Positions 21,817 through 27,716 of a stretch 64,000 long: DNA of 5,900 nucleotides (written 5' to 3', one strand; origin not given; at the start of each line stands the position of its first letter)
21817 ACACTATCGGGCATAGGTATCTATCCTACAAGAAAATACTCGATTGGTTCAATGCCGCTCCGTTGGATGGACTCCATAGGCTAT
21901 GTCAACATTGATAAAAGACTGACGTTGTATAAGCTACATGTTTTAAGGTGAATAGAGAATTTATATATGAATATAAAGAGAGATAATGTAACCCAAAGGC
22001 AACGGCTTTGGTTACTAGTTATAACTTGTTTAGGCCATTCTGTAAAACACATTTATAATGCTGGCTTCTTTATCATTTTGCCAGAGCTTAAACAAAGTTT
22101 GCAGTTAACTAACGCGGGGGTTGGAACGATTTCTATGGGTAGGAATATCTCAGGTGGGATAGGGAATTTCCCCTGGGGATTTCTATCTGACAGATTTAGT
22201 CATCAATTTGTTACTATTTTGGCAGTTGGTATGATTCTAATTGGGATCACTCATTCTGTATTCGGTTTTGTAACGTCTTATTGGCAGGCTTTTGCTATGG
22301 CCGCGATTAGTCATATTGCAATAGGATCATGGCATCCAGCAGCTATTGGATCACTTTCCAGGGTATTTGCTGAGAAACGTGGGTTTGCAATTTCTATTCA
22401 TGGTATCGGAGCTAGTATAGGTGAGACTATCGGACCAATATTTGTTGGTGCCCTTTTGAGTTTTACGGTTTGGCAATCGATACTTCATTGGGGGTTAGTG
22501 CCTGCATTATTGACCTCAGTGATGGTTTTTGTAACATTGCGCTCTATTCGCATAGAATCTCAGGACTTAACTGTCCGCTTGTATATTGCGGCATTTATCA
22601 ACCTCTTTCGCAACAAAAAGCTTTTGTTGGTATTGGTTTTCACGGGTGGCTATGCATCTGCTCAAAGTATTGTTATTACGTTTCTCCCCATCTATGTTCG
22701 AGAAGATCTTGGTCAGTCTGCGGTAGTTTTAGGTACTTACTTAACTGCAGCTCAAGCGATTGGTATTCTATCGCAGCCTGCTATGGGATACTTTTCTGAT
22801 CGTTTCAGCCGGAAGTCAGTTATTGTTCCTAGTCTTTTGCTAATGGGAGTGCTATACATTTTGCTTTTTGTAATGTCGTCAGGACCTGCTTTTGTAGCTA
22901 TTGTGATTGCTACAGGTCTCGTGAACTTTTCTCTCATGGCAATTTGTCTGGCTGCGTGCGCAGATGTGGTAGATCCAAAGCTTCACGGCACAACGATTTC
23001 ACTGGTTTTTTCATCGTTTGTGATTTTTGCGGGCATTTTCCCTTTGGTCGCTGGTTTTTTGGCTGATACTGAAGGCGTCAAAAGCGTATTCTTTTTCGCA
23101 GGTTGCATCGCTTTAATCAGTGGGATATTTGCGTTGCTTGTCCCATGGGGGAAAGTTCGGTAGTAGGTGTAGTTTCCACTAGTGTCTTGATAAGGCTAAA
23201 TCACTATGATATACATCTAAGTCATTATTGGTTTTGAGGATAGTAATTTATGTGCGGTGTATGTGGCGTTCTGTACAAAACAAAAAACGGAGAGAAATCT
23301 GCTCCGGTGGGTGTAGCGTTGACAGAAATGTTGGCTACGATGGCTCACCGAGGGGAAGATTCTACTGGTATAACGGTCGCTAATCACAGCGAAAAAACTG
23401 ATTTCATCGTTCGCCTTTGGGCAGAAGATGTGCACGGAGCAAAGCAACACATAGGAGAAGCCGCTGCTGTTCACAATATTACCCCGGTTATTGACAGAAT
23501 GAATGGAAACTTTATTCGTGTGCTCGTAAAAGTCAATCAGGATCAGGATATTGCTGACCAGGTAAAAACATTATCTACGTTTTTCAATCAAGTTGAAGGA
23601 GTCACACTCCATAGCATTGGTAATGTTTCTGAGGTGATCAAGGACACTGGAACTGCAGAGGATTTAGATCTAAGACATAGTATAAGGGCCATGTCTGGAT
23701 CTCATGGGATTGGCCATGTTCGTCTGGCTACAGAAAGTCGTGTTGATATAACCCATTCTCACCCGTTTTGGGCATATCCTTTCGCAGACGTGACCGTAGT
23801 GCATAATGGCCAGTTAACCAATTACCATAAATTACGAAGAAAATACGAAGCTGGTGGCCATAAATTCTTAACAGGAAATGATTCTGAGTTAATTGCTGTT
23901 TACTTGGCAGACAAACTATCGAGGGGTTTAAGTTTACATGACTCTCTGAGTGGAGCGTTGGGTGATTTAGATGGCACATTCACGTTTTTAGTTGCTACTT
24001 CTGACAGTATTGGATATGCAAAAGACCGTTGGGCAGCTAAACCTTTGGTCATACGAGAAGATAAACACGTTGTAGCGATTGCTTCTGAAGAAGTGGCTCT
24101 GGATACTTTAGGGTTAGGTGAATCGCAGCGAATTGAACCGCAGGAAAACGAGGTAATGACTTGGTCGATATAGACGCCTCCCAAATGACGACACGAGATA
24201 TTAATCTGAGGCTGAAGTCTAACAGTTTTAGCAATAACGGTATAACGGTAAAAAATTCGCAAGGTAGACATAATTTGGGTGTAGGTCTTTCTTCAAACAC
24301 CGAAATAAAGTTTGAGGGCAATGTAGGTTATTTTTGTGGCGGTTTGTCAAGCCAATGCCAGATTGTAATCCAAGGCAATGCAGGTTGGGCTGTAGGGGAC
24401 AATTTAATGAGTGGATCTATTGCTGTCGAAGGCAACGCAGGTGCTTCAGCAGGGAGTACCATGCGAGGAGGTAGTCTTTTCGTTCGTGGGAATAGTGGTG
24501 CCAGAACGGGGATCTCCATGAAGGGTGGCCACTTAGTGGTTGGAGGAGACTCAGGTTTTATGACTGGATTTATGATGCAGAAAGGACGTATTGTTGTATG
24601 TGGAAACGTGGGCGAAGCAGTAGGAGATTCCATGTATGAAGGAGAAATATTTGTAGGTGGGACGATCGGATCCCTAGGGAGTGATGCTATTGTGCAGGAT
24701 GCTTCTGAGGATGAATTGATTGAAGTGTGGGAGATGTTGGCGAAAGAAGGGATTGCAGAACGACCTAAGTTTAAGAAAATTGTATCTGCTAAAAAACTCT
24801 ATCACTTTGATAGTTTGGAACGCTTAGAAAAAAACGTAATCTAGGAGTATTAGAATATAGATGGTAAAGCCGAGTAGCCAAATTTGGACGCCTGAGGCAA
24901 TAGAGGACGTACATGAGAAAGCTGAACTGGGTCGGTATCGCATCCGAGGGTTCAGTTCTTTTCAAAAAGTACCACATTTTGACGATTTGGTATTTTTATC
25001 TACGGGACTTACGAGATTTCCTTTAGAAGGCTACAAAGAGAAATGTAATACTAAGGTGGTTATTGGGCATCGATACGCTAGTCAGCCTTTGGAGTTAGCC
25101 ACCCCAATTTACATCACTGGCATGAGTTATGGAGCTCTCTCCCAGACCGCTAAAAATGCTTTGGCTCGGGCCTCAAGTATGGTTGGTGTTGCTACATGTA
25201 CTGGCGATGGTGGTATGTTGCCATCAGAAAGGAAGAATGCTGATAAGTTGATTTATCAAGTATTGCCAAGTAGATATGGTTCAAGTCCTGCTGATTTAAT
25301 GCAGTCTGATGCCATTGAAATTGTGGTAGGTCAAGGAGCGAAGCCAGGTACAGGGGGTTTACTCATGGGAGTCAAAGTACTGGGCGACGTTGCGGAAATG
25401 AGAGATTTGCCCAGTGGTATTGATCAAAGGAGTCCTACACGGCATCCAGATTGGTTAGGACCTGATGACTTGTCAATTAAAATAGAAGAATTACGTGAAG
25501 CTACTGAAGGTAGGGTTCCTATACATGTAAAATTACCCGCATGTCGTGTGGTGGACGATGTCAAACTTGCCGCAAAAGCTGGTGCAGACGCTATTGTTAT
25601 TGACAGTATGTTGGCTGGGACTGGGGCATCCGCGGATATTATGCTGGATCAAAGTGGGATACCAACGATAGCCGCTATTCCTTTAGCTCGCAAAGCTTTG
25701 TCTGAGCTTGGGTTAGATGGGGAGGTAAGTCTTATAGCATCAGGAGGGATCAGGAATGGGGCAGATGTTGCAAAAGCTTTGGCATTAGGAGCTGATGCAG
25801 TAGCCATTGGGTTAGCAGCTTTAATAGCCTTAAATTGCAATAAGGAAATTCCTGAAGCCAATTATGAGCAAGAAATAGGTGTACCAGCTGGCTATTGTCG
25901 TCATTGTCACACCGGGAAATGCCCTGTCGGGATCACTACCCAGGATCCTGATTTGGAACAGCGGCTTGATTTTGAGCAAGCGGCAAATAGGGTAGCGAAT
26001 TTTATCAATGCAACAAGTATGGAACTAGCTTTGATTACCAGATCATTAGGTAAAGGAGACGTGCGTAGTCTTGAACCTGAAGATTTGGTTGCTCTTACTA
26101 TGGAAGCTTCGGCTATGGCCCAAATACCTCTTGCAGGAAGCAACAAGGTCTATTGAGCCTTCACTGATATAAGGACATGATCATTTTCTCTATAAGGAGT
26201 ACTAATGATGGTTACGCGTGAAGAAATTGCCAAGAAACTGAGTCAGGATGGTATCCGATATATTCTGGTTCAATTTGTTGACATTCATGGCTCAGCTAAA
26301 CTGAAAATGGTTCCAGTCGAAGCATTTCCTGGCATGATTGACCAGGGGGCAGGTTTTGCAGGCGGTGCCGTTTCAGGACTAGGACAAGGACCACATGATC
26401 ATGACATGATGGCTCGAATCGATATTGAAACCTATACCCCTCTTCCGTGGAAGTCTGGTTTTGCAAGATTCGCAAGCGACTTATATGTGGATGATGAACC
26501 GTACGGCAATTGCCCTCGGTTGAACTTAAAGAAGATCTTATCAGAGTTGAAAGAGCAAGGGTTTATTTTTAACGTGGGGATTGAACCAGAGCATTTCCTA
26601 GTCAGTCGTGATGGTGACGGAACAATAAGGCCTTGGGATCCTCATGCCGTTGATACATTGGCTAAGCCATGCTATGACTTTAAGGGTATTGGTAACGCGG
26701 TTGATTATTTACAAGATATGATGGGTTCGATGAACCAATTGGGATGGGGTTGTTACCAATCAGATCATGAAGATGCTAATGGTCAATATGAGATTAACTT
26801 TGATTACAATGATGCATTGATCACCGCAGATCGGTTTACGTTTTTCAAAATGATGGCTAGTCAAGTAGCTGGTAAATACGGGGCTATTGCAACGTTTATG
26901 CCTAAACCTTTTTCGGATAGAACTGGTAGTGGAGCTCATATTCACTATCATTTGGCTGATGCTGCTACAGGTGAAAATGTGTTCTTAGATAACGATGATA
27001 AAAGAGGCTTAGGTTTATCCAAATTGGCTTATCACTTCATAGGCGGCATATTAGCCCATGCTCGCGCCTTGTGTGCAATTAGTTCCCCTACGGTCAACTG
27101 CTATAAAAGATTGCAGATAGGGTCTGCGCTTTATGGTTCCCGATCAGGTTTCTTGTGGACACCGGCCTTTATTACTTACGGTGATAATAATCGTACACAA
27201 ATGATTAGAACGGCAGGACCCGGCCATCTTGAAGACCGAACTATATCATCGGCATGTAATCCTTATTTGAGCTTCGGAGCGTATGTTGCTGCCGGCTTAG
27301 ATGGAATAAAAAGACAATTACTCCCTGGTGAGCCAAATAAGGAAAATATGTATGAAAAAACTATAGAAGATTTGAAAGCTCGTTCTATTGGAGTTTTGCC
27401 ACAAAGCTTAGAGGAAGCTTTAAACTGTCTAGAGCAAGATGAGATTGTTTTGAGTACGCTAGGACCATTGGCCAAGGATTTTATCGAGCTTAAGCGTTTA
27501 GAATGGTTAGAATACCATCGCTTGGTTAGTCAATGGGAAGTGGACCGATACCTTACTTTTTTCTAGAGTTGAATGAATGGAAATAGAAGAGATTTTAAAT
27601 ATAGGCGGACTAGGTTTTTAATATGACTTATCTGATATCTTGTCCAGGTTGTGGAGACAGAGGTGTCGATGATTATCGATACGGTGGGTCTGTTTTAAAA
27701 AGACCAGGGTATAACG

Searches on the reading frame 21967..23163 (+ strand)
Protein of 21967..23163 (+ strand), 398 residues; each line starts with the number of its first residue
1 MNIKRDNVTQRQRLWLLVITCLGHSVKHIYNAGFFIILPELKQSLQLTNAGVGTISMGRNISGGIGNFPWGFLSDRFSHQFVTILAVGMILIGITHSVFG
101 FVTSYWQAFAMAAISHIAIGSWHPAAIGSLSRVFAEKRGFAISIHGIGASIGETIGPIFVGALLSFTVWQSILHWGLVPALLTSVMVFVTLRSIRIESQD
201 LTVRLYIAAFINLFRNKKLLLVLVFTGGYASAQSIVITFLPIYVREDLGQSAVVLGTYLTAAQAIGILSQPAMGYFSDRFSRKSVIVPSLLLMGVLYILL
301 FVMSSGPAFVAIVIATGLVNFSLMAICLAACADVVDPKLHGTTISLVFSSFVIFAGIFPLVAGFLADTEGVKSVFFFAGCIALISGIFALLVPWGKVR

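Call 7: search_protein_families(library=pfam, proteins=[window:21967-23163:+])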
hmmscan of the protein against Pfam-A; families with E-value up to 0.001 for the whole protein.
window:21967-23163:+ (398 aa): 3 families
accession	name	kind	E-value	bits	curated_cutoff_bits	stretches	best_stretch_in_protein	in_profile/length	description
PF07690.21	MFS_1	-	1.8e-46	159.1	33.4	2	29-267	10-252/347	Major Facilitator Superfamily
PF13347.12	MFS_2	-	5.3e-05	22.4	27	1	209-336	216-344/427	MFS/sugar transport protein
PF00083.30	Sugar_tr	-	0.00015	21.3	22.3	1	214-393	246-438/452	Sugar (and other) transporter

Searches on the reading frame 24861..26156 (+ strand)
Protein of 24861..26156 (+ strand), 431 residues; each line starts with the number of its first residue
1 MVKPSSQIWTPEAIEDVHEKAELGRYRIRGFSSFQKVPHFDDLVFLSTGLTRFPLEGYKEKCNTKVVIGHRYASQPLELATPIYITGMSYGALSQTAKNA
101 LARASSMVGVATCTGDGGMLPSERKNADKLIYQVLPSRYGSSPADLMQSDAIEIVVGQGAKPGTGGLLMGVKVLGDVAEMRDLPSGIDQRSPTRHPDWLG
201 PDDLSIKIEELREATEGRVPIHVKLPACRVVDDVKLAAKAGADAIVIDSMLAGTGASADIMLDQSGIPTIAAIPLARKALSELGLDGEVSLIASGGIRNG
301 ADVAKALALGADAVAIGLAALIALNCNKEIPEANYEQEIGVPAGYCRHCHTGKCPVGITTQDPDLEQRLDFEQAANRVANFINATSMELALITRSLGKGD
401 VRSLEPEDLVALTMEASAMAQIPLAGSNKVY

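Call 7: search_protein_families(library=pfam, proteins=[window:24861-26156:+])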
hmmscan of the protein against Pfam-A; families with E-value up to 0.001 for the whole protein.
window:24861-26156:+ (431 aa): 4 families
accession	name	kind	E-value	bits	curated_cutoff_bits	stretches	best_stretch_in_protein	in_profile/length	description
PF01645.23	Glu_synthase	-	4.9e-97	325.8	20.4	1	67-398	53-368/369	Conserved region in glutamate synthase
PF01070.24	FMN_dh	-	8.3e-15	55.1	24.9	1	207-327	209-312/350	FMN-dependent dehydrogenase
PF03060.21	NMO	-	1.8e-11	44.4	28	1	225-327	140-232/331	Nitronate monooxygenase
PF00478.31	IMPDH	-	3.6e-07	29.9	25.6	1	265-318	188-237/345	IMP dehydrogenase / GMP reductase domain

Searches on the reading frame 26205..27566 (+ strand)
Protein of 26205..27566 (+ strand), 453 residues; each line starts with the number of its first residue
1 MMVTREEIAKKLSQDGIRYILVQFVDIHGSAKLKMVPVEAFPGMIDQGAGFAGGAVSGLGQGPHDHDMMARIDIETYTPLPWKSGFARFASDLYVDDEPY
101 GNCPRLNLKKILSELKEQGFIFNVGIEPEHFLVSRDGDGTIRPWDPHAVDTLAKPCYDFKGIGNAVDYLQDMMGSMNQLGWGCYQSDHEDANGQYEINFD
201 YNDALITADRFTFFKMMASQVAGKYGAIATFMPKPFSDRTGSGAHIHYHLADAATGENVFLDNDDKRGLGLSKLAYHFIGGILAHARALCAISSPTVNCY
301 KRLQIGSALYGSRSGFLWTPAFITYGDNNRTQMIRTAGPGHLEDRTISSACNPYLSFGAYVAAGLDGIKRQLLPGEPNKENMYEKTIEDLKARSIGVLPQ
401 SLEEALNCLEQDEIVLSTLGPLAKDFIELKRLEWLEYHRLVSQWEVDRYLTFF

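Call 6: search_protein_families(library=pfam, proteins=[window:26205-27566:+])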
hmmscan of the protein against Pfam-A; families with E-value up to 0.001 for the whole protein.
window:26205-27566:+ (453 aa): 2 families
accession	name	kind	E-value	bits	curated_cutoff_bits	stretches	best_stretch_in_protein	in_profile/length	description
PF00120.29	Gln-synt_C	-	1.2e-88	298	24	1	102-449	2-344/344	Glutamine synthetase, catalytic domain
PF03951.24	Gln-synt_N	-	7.9e-07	29.1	33.4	1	17-94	2-80/82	Glutamine synthetase, beta-Grasp domain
